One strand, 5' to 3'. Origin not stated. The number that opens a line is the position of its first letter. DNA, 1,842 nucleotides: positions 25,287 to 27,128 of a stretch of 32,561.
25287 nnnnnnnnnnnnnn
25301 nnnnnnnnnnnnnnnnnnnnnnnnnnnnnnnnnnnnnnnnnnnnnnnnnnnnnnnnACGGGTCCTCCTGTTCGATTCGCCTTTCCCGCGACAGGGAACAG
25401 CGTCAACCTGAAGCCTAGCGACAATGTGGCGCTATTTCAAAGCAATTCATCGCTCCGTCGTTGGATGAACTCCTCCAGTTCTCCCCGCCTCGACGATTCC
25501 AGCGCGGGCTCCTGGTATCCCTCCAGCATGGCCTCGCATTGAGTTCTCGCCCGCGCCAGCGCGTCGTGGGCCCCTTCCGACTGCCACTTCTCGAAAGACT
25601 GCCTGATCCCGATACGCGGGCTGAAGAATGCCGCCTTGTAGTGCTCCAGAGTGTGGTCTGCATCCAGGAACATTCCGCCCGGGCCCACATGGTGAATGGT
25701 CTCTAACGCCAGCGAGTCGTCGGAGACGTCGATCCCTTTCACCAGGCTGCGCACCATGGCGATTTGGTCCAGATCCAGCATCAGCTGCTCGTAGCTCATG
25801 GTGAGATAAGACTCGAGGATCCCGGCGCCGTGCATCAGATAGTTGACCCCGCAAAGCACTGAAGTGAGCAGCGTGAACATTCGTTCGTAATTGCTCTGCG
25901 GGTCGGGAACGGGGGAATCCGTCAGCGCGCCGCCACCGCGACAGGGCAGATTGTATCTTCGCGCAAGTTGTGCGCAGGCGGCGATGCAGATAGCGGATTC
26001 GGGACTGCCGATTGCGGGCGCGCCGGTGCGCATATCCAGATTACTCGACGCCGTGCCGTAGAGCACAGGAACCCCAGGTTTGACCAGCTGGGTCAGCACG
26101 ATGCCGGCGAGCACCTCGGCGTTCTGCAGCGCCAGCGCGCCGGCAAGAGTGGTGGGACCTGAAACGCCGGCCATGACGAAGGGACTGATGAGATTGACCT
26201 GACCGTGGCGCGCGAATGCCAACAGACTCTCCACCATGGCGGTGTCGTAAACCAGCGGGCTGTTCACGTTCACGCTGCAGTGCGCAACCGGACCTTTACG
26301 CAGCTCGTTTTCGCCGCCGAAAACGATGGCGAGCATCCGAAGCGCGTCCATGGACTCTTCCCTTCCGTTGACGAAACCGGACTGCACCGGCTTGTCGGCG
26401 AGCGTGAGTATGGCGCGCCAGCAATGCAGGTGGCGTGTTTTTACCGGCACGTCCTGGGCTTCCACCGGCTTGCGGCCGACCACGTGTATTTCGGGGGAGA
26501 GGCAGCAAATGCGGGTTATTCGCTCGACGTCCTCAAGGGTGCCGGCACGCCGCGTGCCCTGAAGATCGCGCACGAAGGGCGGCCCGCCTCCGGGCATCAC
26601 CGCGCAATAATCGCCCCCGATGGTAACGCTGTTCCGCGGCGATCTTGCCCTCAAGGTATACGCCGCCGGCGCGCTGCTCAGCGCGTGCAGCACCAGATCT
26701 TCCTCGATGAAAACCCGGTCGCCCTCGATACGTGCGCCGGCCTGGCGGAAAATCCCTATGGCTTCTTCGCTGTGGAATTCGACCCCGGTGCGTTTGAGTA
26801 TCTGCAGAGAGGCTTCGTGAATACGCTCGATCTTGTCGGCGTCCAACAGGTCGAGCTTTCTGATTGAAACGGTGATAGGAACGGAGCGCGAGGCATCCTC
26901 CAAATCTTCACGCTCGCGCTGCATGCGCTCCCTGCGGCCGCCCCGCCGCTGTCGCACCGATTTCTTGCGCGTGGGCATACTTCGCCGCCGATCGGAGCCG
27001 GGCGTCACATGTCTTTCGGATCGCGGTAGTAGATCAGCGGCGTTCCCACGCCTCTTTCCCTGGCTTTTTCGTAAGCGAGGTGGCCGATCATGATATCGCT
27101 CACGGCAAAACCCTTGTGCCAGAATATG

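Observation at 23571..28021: Orphan non-Pyl MttB methyltransferase + OCD-family enzyme arranged head-to-tail with hutH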

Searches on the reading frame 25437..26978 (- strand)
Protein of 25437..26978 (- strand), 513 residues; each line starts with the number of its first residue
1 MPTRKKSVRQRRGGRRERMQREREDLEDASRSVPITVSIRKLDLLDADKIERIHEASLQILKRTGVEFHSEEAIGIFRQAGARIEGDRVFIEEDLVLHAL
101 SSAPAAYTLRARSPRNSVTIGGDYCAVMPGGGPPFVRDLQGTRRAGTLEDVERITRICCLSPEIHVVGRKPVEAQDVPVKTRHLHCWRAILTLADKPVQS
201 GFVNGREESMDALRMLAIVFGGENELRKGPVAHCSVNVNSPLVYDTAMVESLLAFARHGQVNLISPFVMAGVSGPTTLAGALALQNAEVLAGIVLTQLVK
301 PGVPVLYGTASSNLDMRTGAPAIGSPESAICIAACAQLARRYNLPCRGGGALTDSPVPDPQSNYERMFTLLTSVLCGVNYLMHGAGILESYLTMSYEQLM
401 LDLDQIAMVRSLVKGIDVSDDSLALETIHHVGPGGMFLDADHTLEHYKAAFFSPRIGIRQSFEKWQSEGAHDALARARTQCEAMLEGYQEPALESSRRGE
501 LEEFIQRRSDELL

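Call 3: search_protein_families(library=pfam, proteins=[window:25437-26978:-])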
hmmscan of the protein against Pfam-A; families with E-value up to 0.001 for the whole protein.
window:25437-26978:- (513 aa): 1 family
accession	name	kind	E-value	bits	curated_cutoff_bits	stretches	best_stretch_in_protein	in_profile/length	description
PF06253.16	MTTB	-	2.3e-168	560.7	25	1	11-511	1-498/500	Trimethylamine methyltransferase (MTTB)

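Call 4: search_protein_families(library=ncbifam, proteins=[window:25437-26978:-])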
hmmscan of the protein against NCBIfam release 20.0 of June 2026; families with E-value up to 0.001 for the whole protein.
window:25437-26978:- (513 aa): 1 family
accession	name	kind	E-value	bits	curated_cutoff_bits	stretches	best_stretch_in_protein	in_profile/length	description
TIGR02369.2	trimeth_pyl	equivalog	2.7e-114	382.3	525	1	41-507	2-467/469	[trimethylamine--corrinoid protein] Co-methyltransferase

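Call 5: find_homologous_proteins(query=window:25437-26978:-)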
Query window:25437-26978:- (513 aa): 2007 proteins with E <= 0.001 among 8000 candidates; the best 120 are listed.
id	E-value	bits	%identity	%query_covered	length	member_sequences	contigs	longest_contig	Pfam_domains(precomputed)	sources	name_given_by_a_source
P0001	0.0e+0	1145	100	100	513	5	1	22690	PF06253.17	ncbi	-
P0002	5.0e-283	957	84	100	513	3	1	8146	PF06253.17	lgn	-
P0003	4.6e-279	944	84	96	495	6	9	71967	PF06253.17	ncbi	-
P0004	1.8e-276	936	84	96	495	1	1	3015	PF06253.17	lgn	-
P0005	5.5e-272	921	81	100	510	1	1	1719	PF06253.17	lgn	-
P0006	2.1e-270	916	79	100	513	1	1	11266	PF06253.17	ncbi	-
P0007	2.8e-270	915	80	100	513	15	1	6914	PF06253.17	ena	-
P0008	1.2e-264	897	80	97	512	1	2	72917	PF06253.17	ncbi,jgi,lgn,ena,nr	ncbi:MAG: trimethylamine methyltransferase family protein [Gammaproteobacteria bacterium]|nr:trimeth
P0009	3.7e-263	892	79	97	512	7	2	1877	PF06253.17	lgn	-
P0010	4.3e-244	829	72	100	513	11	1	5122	PF06253.17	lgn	-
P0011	2.9e-240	816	72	96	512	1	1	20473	PF06253.17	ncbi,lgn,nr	ncbi:MAG: trimethylamine methyltransferase family protein [Gammaproteobacteria bacterium]|nr:trimeth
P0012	3.4e-237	806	71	96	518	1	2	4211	PF06253.17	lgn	-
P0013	4.2e-215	733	67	94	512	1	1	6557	PF06253.17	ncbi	ncbi:MAG: trimethylamine methyltransferase family protein [Acidiferrobacterales bacterium]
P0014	8.5e-211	719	67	94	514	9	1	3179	PF06253.17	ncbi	-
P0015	3.7e-210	717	85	72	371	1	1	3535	PF06253.17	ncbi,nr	ncbi:MAG: trimethylamine methyltransferase family protein, partial [Gammaproteobacteria bacterium]|n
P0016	4.8e-210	717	66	94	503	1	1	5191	PF06253.17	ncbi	-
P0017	5.3e-210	716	66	95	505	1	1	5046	PF06253.17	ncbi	ncbi:MAG TPA: trimethylamine methyltransferase family protein [Anaerolineae bacterium]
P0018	1.4e-209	715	66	94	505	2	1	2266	PF06253.17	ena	-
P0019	4.3e-209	713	64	94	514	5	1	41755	PF06253.17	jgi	jgi:trimethylamine--corrinoid protein Co-methyltransferase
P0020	4.9e-208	710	63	97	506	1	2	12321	PF06253.17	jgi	jgi:trimethylamine--corrinoid protein Co-methyltransferase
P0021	3.4e-207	707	65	94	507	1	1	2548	PF06253.17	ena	-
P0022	9.0e-207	706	63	97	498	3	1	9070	PF06253.17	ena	-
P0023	1.0e-206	706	64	94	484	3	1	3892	PF06253.17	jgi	jgi:trimethylamine--corrinoid protein Co-methyltransferase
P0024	5.4e-206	703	67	92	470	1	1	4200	PF06253.17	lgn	-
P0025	8.0e-206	703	64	94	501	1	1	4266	PF06253.17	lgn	-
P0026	3.2e-205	701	65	94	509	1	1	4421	PF06253.17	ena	-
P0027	3.7e-205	701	61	97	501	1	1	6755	PF06253.17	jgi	-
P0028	8.5e-204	696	62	98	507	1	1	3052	PF06253.17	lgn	-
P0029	1.0e-203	696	63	93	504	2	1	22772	PF06253.17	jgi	jgi:trimethylamine--corrinoid protein Co-methyltransferase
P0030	1.6e-203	695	64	92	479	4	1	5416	PF06253.17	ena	-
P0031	2.1e-202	691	63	95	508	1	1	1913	PF06253.17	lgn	-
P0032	2.3e-201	688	63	94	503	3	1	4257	PF06253.17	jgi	jgi:trimethylamine--corrinoid protein Co-methyltransferase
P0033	2.4e-201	688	63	95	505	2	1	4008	PF06253.17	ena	-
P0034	5.4e-201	687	63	94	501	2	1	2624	PF06253.17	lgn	-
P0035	7.5e-201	686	66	90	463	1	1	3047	PF06253.17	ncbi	-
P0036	1.6e-200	685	60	96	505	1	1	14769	PF06253.17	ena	-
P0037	3.3e-200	684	63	94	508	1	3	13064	PF06253.17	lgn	-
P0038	3.8e-200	684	61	97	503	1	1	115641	PF06253.17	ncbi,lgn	-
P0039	7.4e-200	683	64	94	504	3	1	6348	PF06253.17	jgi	-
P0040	7.7e-200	683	62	94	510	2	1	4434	PF06253.17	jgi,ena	-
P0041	2.1e-199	682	66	92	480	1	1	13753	PF06253.17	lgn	-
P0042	1.7e-198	679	61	100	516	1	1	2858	PF06253.17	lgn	-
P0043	2.0e-198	678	61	94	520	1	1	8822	PF06253.17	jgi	jgi:trimethylamine--corrinoid protein Co-methyltransferase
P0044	3.6e-198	677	61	96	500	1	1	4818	PF06253.17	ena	-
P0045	9.5e-198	676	61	93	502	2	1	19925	PF06253.17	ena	-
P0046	1.7e-197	675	60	97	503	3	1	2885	PF06253.17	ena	-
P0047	1.8e-197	675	63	94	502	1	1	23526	PF06253.17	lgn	-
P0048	2.3e-197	675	63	95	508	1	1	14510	PF06253.17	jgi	-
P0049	2.8e-197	675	61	94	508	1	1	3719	PF06253.17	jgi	jgi:trimethylamine---corrinoid protein Co-methyltransferase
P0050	1.1e-196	673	63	92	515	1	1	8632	PF06253.17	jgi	jgi:trimethylamine--corrinoid protein Co-methyltransferase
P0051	3.3e-196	671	63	93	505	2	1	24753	PF06253.17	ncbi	-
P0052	9.1e-196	670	60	94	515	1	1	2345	PF06253.17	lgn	-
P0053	9.2e-196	670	63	92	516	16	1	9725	PF06253.17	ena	-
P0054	1.1e-195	669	60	97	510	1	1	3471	PF06253.17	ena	-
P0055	1.5e-195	669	60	100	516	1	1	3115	PF06253.17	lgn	-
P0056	2.9e-195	668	62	93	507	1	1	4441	PF06253.17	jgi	jgi:trimethylamine--corrinoid protein Co-methyltransferase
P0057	3.6e-195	668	62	93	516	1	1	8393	PF06253.17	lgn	-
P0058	3.8e-195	667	60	95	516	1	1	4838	PF06253.17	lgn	-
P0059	4.0e-195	667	61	94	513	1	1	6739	PF06253.17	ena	-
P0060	5.5e-195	667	62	94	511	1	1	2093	PF06253.17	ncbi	-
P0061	1.0e-194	666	60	97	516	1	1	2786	PF06253.17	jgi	jgi:trimethylamine--corrinoid protein Co-methyltransferase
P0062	3.0e-194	665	60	94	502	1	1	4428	PF06253.17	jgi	jgi:trimethylamine--corrinoid protein Co-methyltransferase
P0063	7.2e-194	663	59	97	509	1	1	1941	PF06253.17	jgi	jgi:trimethylamine--corrinoid protein Co-methyltransferase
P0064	1.1e-193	663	59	97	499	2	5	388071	PF06253.17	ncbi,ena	-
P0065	1.4e-193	662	62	93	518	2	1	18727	PF06253.17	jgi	jgi:trimethylamine--corrinoid protein Co-methyltransferase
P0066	3.0e-193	661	61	95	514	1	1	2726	PF06253.17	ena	-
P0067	3.5e-193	661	59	97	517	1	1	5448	PF06253.17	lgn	-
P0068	1.0e-192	659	60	97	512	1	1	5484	PF06253.17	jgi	jgi:trimethylamine--corrinoid protein Co-methyltransferase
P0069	1.3e-192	659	59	99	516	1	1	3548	PF06253.17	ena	-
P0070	3.4e-192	658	61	93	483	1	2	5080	PF06253.17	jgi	jgi:trimethylamine--corrinoid protein Co-methyltransferase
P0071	3.6e-192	658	61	94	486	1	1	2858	PF06253.17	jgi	-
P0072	5.3e-192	657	58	97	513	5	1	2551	PF06253.17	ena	-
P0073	5.4e-192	657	62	92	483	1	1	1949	PF06253.17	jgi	jgi:trimethylamine--corrinoid protein Co-methyltransferase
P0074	1.1e-191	656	61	91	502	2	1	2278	PF06253.17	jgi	jgi:trimethylamine--corrinoid protein Co-methyltransferase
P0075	2.0e-191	655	59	97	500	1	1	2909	PF06253.17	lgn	-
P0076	9.2e-190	650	60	95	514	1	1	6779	PF06253.17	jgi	jgi:trimethylamine--corrinoid protein Co-methyltransferase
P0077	7.7e-189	647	61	91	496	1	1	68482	PF06253.17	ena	-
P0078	9.5e-189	646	61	93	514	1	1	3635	PF06253.17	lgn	-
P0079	1.1e-188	646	60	94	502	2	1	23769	PF06253.17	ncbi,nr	ncbi:MAG: trimethylamine methyltransferase family protein [Candidatus Promineifilaceae bacterium]|nr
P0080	1.6e-188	646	60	92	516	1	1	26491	PF06253.17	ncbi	-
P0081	1.6e-188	646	61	93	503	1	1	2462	PF06253.17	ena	-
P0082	2.3e-188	645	58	97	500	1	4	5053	PF06253.17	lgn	-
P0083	4.7e-188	644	60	94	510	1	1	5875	PF06253.17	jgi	jgi:trimethylamine--corrinoid protein Co-methyltransferase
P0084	6.3e-188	644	57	97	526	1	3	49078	PF06253.17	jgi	jgi:trimethylamine---corrinoid protein Co-methyltransferase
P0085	6.8e-187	640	58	94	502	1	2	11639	PF06253.17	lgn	-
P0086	2.3e-186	639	61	94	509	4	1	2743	PF06253.17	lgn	-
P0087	4.1e-186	638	59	97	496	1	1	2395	PF06253.17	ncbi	ncbi:MAG: trimethylamine methyltransferase family protein [Anaerolineae bacterium]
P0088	7.5e-186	637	59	94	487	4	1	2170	PF06253.17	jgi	-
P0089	7.0e-184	630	58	97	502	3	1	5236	PF06253.17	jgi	jgi:trimethylamine--corrinoid protein Co-methyltransferase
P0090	1.8e-183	629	57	97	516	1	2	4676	PF06253.17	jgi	-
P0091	3.8e-183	628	55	100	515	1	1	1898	PF06253.17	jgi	jgi:trimethylamine--corrinoid protein Co-methyltransferase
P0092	9.9e-182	623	62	86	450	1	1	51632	PF06253.17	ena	-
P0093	1.5e-180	619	56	94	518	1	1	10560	PF06253.17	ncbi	-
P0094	1.6e-180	619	61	89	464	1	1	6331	PF06253.17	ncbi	-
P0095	4.5e-179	614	57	94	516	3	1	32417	PF06253.17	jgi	jgi:trimethylamine--corrinoid protein Co-methyltransferase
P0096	7.8e-179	614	56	95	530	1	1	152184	PF06253.17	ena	-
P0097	8.7e-179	614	56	93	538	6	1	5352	PF06253.17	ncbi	-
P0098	1.4e-178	613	57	94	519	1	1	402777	PF06253.17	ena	-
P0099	4.3e-178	611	55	100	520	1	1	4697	PF06253.17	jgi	jgi:trimethylamine--corrinoid protein Co-methyltransferase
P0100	5.2e-177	608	60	91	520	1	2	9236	PF06253.17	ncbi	-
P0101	3.1e-176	605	55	94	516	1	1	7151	PF06253.17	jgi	jgi:trimethylamine--corrinoid protein Co-methyltransferase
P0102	3.9e-176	605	59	90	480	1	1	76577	PF06253.17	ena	-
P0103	1.7e-175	603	56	92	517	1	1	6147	PF06253.17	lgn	-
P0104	3.9e-174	598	58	92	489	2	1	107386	PF06253.17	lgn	-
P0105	6.0e-174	598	56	94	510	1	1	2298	PF06253.17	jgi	jgi:trimethylamine--corrinoid protein Co-methyltransferase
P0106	6.8e-174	597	54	96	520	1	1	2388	PF06253.17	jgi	jgi:glycine betaine---corrinoid protein Co-methyltransferase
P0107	3.6e-173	595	54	94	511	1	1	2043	PF06253.17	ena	-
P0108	1.1e-172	593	58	91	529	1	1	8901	PF06253.17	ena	-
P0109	6.4e-172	591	56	94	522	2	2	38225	PF06253.17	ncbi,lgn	-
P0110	1.8e-169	583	54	97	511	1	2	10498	PF06253.17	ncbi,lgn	-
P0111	1.6e-166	573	55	92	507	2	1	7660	PF06253.17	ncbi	-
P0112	1.2e-162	560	54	91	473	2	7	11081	PF06253.17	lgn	-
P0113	5.6e-159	548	52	92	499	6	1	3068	PF06253.17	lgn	-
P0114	6.7e-150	518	63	71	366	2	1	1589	PF06253.17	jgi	jgi:trimethylamine--corrinoid protein Co-methyltransferase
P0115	2.0e-140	487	63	69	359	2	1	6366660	PF06253.17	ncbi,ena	-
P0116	9.0e-131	455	45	92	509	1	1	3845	PF06253.17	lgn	-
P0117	3.4e-129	450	45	92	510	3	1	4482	PF06253.17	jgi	jgi:trimethylamine--corrinoid protein Co-methyltransferase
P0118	1.5e-128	448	44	92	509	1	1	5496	PF06253.17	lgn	-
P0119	3.6e-128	447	45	92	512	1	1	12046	PF06253.17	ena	-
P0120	5.6e-128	446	44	92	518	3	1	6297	PF06253.17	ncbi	-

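Call 7: find_encoding_contigs(protein=P0003, flank=8000, max_places=4)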
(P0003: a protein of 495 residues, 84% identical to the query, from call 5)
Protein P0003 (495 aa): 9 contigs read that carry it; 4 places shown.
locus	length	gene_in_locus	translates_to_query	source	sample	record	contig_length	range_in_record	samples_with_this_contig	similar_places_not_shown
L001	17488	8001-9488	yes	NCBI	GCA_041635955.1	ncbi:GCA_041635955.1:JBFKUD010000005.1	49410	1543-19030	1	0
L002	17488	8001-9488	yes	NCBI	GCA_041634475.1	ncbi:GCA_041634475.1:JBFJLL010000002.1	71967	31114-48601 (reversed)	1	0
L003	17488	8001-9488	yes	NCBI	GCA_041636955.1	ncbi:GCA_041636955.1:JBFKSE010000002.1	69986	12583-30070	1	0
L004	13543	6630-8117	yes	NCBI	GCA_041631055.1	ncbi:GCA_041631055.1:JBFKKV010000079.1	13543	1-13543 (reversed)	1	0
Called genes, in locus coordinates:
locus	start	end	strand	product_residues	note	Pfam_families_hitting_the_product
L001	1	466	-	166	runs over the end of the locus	PF12692:Methyltransf_17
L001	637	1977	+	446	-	PF01266:DAO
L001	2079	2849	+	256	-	PF20108:DUF6498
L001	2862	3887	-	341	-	PF04055:Radical_SAM, PF06463:Mob_synth_C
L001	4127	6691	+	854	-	PF00989:PAS, PF13188:PAS_8, PF08447:PAS_3, PF08448:PAS_4, PF13426:PAS_9, PF00990:GGDEF, PF00563:EAL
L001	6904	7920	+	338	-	PF02423:OCD_Mu_crystall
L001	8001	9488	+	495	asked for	PF06253:MTTB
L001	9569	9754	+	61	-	-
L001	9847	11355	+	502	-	PF00221:Lyase_aromatic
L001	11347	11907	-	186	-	PF04073:tRNA_edit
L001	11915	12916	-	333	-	PF08240:ADH_N, PF00107:ADH_zinc_N, PF13602:ADH_zinc_N_2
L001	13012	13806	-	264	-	PF00459:Inositol_P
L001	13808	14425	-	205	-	PF00106:adh_short, PF08659:KR, PF13561:adh_short_C2, PF23441:SDR (weak)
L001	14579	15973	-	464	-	PF01979:Amidohydro_1, PF07969:Amidohydro_3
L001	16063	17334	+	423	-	PF22039:HUTI_composite_bact (weak), PF01979:Amidohydro_1, PF07969:Amidohydro_3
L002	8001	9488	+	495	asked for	PF06253:MTTB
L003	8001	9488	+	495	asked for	PF06253:MTTB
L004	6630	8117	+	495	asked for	PF06253:MTTB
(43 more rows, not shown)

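Call 8: find_encoding_contigs(protein=P0008, flank=8000, max_places=3)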
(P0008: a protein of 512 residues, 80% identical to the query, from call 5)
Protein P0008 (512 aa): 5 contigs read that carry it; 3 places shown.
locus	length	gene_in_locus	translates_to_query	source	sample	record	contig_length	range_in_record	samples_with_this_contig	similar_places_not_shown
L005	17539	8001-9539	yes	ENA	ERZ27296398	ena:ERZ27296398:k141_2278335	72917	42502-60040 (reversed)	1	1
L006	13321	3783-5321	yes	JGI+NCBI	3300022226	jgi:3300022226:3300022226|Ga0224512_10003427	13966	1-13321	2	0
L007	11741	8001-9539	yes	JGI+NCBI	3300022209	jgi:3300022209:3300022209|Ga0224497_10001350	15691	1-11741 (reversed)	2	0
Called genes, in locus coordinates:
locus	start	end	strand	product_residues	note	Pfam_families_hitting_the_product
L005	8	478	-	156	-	PF12692:Methyltransf_17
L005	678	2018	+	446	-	PF01266:DAO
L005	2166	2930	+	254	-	PF20108:DUF6498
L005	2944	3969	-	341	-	PF04055:Radical_SAM, PF06463:Mob_synth_C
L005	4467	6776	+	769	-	PF00989:PAS, PF08448:PAS_4 (faint), PF13188:PAS_8, PF08447:PAS_3, PF13426:PAS_9, PF00990:GGDEF, PF00563:EAL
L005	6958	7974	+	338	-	PF02423:OCD_Mu_crystall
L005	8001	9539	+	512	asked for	PF06253:MTTB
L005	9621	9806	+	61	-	-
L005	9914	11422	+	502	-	PF00221:Lyase_aromatic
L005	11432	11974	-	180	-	PF04073:tRNA_edit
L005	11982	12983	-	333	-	PF08240:ADH_N, PF00107:ADH_zinc_N, PF13602:ADH_zinc_N_2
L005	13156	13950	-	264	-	PF00459:Inositol_P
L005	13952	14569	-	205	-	PF00106:adh_short, PF08659:KR, PF13561:adh_short_C2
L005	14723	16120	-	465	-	PF22429:HutF_N (weak), PF01979:Amidohydro_1, PF07969:Amidohydro_3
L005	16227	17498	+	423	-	PF22039:HUTI_composite_bact (weak), PF01979:Amidohydro_1, PF07969:Amidohydro_3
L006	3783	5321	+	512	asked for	PF06253:MTTB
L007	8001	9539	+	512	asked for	PF06253:MTTB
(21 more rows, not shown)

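Call 9: find_encoding_contigs(protein=P0011, flank=8000, max_places=3)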
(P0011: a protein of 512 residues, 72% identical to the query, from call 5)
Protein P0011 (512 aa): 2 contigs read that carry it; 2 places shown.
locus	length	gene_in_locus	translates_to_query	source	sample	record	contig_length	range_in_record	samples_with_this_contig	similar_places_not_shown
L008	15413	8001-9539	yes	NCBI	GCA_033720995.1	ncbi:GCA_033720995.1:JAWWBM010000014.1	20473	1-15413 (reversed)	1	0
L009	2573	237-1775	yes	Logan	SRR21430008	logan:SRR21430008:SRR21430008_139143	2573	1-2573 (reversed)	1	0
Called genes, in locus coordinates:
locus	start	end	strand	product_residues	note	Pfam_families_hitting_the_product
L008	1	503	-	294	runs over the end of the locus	PF00487:FA_desaturase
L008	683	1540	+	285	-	PF01381:HTH_3 (weak), PF13560:HTH_31 (weak)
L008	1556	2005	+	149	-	PF04828:GFA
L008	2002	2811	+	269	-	PF12974:Phosphonate-bd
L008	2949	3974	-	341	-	PF04055:Radical_SAM, PF06463:Mob_synth_C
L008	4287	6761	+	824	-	PF00989:PAS, PF08447:PAS_3, PF08448:PAS_4, PF13188:PAS_8, PF13426:PAS_9, PF00990:GGDEF, PF00563:EAL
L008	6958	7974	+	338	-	PF02423:OCD_Mu_crystall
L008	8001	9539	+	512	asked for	PF06253:MTTB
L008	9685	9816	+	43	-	-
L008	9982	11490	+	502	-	PF00221:Lyase_aromatic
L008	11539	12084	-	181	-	PF04073:tRNA_edit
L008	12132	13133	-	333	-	PF08240:ADH_N, PF00107:ADH_zinc_N, PF13602:ADH_zinc_N_2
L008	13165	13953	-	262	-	PF00459:Inositol_P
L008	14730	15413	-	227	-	PF01979:Amidohydro_1, PF07969:Amidohydro_3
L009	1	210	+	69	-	?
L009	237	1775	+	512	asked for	PF06253:MTTB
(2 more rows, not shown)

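Call 10: find_encoding_contigs(protein=P0013, flank=6000, max_places=2)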
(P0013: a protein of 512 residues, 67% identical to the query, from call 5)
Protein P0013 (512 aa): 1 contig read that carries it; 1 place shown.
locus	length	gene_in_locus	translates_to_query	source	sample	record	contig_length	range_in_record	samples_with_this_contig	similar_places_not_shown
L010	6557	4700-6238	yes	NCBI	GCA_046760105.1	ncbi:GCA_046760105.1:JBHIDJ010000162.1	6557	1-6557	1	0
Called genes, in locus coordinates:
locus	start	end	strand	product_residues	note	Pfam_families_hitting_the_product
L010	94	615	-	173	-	PF20352:DUF6647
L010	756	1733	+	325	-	PF08240:ADH_N, PF00107:ADH_zinc_N, PF13602:ADH_zinc_N_2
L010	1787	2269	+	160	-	PF00578:AhpC-TSA, PF08534:Redoxin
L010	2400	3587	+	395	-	PF01321:Creatinase_N, PF00557:Peptidase_M24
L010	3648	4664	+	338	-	PF02423:OCD_Mu_crystall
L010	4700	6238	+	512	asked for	PF06253:MTTB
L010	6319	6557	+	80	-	PF00890:FAD_binding_2 (weak), PF01266:DAO, PF13450:NAD_binding_8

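Call 11: find_encoding_contigs(protein=P0019, flank=8000, max_places=2)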
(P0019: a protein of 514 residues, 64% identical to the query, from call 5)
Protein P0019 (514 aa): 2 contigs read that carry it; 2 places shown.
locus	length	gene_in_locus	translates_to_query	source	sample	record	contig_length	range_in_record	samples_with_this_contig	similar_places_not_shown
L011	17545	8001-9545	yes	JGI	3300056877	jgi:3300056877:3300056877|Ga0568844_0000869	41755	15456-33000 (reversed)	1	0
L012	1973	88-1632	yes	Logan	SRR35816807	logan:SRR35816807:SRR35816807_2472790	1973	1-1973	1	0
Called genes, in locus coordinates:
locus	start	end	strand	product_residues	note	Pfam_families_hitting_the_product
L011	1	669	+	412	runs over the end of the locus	PF01946:Thi4 (weak), PF00890:FAD_binding_2 (faint), PF01266:DAO, PF07992:Pyr_redox_2 (faint), PF13738:Pyr_redox_3 (faint)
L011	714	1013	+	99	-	PF04267:SoxD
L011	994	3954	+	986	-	PF13510:Fer2_4, PF00890:FAD_binding_2, PF03486:HI0933_like, PF07992:Pyr_redox_2, PF12831:FAD_oxidored, PF13450:NAD_binding_8, PF17806:SO_alpha_A3, PF01571:GCV_T, +6 more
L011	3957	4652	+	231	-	PF01571:GCV_T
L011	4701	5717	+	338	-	PF02423:OCD_Mu_crystall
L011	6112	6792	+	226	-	PF13197:DUF4013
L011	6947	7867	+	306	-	PF01156:IU_nuc_hydro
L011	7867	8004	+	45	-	-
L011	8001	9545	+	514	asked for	PF06253:MTTB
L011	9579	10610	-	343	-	PF02572:CobA_CobO_BtuR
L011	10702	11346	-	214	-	PF01955:CbiZ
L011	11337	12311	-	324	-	PF03186:CobD_Cbib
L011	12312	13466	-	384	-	PF00155:Aminotran_1_2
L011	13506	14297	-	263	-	PF02654:CobS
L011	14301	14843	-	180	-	PF02283:CobU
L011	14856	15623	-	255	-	PF02463:SMC_N (faint), PF00005:ABC_tran, PF13401:AAA_22 (faint), PF13304:AAA_21 (faint)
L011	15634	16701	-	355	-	PF01032:FecCD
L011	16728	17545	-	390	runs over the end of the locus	PF01497:Peripla_BP_2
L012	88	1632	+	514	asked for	PF06253:MTTB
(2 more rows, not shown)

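Call 12: find_encoding_contigs(protein=P0038, flank=8000, max_places=2)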
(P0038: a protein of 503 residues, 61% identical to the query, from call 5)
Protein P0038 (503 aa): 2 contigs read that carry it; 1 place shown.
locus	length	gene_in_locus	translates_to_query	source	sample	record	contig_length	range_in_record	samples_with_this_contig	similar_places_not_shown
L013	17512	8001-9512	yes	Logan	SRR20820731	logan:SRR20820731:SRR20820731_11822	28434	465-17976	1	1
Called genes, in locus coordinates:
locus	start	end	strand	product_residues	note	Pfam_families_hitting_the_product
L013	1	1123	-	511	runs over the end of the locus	PF01547:SBP_bac_1, PF13416:SBP_bac_8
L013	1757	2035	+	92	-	-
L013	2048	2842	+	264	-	PF00881:Nitroreductase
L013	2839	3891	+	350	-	PF00195:Chal_sti_synt_N, PF08392:FAE1_CUT1_RppA, PF08545:ACP_syn_III (weak), PF02797:Chal_sti_synt_C, PF08541:ACP_syn_III_C (weak)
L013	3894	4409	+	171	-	PF04191:PEMT (weak), PF04140:ICMT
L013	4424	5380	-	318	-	PF00370:FGGY_N (weak), PF00480:ROK, PF01869:BcrAD_BadFG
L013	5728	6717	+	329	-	PF08240:ADH_N, PF00107:ADH_zinc_N, PF13602:ADH_zinc_N_2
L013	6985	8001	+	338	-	PF02423:OCD_Mu_crystall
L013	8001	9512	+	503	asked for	PF06253:MTTB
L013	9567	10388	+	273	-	PF05552:MS_channel_1st_1, PF21088:MS_channel_1st, PF00924:MS_channel_2nd, PF21082:MS_channel_3rd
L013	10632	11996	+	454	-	PF00930:DPPIV_N (faint), PF07676:PD40 (faint), PF26550:Tricorn_2nd (faint), PF26549:Tricorn_N (weak)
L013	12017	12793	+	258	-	-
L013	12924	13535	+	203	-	PF07796:DUF1638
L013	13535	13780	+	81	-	-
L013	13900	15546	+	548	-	PF02776:TPP_enzyme_N, PF00205:TPP_enzyme_M, PF02775:TPP_enzyme_C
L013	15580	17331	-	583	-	PF02223:Thymidylate_kin (faint), PF08242:Methyltransf_12 (faint)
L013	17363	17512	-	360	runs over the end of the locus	PF00781:DAGK_cat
